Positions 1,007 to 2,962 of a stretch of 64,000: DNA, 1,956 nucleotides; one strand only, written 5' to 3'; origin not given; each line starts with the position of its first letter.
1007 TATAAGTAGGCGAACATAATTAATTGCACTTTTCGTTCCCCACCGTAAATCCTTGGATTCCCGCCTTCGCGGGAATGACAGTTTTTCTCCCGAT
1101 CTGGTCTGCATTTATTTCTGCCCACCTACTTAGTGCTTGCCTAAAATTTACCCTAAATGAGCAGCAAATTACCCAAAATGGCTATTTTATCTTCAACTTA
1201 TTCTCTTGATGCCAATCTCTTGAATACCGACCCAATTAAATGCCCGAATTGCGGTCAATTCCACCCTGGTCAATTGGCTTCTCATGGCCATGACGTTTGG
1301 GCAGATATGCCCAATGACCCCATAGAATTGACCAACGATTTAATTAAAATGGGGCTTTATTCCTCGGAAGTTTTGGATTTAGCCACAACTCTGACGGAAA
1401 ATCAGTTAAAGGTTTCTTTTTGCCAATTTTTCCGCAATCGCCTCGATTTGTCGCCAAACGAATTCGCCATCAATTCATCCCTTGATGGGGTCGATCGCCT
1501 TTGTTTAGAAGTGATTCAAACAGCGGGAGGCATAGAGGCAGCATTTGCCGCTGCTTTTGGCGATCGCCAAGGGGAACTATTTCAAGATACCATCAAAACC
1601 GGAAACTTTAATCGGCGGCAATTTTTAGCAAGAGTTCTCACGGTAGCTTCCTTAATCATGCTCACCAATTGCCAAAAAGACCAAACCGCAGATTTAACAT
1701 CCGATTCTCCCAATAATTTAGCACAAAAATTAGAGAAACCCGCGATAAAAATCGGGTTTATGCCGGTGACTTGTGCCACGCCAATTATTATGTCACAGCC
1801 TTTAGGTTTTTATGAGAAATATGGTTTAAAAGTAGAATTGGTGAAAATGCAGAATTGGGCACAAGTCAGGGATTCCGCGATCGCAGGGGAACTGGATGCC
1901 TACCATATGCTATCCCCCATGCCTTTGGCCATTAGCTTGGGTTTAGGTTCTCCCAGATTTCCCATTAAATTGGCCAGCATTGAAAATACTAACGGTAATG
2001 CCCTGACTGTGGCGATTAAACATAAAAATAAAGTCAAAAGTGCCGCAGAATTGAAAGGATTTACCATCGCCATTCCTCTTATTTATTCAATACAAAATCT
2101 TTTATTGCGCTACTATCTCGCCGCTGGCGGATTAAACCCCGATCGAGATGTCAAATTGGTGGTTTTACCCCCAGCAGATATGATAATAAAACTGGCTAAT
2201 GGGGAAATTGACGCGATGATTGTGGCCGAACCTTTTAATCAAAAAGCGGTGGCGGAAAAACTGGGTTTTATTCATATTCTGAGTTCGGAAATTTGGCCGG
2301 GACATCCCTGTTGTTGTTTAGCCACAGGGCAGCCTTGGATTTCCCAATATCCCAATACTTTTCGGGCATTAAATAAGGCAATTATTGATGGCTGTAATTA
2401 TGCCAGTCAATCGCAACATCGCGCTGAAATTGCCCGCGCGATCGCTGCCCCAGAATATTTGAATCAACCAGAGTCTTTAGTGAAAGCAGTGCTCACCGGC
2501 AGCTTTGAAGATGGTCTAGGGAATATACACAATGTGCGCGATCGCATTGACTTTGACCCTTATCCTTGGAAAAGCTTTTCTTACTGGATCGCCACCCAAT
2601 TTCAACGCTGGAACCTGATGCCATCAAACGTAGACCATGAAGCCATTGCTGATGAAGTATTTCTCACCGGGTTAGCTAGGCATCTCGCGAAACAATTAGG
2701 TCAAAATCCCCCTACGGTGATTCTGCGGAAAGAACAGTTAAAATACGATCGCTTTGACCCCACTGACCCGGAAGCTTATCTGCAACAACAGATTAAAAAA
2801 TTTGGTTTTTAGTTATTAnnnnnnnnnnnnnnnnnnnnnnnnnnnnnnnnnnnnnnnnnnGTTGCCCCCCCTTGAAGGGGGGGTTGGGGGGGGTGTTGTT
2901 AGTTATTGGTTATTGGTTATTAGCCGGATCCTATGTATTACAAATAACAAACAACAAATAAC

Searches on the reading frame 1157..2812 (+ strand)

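Call 74: search_protein_families(library=pfam, proteins=[window:1157-2812:+], max_evalue=0.00001)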
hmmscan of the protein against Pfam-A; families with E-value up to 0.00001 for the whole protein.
window:1157-2812:+ (551 aa): 2 families
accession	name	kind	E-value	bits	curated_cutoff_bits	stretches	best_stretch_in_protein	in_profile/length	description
PF13379.11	NMT1_2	-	1.3e-71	241.9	24.7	1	191-430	2-252/252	NMT1-like family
PF09084.16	NMT1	-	2.3e-12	47.7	20.5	1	208-421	5-214/216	NMT1/THI5 like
